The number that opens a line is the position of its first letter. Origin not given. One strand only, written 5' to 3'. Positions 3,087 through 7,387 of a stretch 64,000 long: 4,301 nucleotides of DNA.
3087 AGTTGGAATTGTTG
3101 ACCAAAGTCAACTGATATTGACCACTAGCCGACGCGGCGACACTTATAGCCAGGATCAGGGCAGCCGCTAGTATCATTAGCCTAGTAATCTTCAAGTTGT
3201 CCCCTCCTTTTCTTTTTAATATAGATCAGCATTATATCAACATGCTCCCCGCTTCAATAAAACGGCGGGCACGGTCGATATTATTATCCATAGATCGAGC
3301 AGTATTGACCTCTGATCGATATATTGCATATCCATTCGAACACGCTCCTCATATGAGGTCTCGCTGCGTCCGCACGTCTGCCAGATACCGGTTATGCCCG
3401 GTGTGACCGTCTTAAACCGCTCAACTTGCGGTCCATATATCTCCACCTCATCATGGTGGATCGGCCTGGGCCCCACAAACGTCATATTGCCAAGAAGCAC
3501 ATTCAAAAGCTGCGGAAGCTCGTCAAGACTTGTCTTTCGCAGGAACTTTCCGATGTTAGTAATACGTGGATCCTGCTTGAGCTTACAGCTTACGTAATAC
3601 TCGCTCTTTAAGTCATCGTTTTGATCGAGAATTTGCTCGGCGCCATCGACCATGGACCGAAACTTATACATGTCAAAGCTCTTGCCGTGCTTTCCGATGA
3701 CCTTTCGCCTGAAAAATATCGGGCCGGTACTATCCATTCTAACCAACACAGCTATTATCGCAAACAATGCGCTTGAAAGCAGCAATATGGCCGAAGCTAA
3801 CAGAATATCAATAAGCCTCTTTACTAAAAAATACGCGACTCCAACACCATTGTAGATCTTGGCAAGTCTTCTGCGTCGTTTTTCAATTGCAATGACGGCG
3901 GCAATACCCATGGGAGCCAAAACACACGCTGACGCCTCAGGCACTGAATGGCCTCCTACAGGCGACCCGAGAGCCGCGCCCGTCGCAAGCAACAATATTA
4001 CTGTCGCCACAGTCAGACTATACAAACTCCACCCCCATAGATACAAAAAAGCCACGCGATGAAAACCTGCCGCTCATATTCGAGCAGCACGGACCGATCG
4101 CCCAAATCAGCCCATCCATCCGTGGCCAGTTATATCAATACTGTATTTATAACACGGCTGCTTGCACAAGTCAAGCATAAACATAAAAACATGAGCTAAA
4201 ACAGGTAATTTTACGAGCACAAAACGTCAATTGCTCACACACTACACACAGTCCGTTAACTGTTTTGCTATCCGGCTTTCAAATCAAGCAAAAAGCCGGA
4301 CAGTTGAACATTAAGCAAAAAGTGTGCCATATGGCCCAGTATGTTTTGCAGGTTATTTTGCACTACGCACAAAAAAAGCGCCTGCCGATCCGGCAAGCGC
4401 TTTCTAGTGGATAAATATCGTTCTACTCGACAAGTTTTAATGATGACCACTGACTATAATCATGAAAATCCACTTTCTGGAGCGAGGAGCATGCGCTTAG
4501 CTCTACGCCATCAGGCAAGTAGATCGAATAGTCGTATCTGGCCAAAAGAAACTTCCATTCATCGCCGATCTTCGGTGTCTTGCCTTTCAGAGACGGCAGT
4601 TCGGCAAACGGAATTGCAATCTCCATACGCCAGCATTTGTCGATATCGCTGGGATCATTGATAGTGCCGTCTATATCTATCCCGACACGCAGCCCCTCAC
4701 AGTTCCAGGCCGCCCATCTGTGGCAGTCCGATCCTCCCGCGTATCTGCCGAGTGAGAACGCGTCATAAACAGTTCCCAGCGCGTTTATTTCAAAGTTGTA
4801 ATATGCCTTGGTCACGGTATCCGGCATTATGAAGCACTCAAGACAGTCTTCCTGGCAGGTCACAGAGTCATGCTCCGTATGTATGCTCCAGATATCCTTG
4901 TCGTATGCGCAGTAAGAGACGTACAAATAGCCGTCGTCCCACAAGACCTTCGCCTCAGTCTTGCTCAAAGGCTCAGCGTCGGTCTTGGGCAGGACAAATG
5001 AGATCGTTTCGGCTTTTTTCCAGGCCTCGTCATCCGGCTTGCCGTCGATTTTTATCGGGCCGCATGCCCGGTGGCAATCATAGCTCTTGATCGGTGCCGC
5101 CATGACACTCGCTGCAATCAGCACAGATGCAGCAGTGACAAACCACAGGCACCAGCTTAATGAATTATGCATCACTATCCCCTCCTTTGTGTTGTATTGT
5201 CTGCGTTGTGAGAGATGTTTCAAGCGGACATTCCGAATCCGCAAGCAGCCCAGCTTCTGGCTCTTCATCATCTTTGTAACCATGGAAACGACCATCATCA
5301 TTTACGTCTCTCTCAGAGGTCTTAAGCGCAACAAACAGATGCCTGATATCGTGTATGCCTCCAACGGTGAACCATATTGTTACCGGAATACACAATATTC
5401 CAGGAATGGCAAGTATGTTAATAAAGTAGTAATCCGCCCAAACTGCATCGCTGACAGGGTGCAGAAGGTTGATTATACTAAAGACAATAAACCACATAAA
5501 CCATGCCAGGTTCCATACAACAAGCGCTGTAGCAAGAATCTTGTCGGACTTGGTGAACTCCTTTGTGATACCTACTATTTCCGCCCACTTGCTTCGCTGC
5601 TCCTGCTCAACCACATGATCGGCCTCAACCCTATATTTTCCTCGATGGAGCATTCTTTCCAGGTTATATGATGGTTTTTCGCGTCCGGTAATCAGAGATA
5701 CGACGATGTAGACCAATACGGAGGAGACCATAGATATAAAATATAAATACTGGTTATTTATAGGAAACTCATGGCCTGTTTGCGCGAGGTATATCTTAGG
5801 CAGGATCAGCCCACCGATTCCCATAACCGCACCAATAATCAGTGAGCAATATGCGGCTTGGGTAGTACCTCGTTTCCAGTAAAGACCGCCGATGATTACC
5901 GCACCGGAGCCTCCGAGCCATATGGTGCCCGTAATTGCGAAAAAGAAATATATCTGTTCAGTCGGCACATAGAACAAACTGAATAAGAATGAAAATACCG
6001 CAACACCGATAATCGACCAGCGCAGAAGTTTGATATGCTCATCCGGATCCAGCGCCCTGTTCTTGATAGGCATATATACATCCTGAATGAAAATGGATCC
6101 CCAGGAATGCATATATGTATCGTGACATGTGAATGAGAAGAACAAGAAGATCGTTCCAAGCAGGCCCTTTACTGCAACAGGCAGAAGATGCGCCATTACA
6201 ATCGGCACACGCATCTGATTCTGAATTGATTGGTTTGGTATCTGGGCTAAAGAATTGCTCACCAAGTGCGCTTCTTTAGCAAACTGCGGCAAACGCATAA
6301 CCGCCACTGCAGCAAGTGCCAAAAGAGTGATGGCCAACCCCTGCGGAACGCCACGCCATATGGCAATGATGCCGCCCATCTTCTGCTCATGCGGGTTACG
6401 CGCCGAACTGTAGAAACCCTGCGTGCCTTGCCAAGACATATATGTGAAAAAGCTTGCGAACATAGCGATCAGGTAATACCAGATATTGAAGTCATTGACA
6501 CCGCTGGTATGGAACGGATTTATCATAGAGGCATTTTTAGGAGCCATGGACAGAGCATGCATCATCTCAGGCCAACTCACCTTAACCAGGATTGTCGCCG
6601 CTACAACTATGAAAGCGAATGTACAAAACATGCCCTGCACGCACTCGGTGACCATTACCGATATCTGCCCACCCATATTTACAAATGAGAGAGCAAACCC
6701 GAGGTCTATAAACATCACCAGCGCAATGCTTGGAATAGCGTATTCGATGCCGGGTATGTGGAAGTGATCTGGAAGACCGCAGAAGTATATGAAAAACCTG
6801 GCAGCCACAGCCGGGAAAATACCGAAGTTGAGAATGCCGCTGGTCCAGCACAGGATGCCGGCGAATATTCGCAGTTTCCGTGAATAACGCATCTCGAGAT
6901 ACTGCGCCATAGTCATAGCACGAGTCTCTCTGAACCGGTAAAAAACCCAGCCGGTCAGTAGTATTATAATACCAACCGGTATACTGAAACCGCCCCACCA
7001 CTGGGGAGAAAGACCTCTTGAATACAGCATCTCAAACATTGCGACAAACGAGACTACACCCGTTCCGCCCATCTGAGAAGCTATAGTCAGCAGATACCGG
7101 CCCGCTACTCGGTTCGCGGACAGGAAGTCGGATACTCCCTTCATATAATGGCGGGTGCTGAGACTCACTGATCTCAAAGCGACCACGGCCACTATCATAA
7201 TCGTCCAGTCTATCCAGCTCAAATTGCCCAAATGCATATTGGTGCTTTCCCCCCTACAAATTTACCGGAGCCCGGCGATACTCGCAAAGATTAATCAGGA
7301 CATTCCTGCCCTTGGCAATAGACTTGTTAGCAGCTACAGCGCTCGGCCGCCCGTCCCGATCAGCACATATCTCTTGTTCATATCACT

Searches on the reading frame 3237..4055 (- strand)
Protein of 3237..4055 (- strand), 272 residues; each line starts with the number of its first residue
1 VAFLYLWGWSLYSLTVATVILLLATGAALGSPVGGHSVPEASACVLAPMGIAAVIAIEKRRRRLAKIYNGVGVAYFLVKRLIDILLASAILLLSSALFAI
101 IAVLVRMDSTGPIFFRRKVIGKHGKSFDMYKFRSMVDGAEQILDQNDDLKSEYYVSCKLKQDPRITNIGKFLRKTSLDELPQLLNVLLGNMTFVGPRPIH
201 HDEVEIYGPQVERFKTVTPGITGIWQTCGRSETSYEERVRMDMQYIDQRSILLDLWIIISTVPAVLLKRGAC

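Call 76: search_protein_families(library=pfam, proteins=[window:3237-4055:-], max_evalue=0.00001)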
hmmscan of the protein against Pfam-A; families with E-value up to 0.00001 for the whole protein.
window:3237-4055:- (272 aa): 1 family
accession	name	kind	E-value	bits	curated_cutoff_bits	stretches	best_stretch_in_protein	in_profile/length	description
PF02397.22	Bac_transf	-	1.2e-61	207.8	27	1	79-266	1-178/179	Bacterial sugar transferase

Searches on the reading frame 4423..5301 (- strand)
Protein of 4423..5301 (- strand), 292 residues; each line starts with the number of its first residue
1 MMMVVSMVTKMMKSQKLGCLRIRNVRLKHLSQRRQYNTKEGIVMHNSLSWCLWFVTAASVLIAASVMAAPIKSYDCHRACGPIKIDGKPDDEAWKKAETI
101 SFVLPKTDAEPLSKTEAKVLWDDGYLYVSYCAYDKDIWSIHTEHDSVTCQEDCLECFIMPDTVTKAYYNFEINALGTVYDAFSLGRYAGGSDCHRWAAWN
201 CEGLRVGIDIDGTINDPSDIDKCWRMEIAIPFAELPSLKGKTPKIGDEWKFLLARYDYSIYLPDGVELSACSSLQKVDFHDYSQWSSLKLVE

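Call 76: search_protein_families(library=pfam, proteins=[window:4423-5301:-], max_evalue=0.00001)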
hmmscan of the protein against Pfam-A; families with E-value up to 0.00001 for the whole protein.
window:4423-5301:- (292 aa): 1 family
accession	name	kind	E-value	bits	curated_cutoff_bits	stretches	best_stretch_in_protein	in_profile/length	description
PF06452.16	CBM9_1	-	4e-09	37.1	23.4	1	85-179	1-93/185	Carbohydrate family 9 binding domain-like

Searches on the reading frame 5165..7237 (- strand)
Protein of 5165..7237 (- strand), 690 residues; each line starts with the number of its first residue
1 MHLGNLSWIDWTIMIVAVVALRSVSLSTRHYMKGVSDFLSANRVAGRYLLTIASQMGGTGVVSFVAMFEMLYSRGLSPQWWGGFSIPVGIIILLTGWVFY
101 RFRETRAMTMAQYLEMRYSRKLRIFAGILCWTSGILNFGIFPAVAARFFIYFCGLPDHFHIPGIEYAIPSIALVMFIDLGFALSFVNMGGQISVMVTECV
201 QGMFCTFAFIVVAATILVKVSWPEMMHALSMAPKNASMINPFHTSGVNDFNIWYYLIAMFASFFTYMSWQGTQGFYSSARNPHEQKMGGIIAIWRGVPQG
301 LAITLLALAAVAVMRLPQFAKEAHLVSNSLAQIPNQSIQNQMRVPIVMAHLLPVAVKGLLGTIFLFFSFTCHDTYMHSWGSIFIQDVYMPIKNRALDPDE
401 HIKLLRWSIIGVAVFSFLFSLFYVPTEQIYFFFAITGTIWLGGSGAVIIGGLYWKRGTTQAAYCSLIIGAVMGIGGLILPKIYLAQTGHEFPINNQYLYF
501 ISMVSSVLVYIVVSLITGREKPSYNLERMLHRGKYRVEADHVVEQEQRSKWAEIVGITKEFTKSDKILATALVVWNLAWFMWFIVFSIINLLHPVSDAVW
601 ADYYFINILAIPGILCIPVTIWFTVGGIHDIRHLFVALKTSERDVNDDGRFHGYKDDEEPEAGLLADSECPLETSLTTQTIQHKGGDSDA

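Call 76: search_protein_families(library=pfam, proteins=[window:5165-7237:-], max_evalue=0.00001)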
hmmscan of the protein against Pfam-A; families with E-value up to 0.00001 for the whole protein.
window:5165-7237:- (690 aa): 1 family
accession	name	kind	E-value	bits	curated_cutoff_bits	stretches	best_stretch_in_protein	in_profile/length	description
PF00474.23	SSF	-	1.5e-10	41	22.8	1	53-469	19-406/406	Sodium:solute symporter family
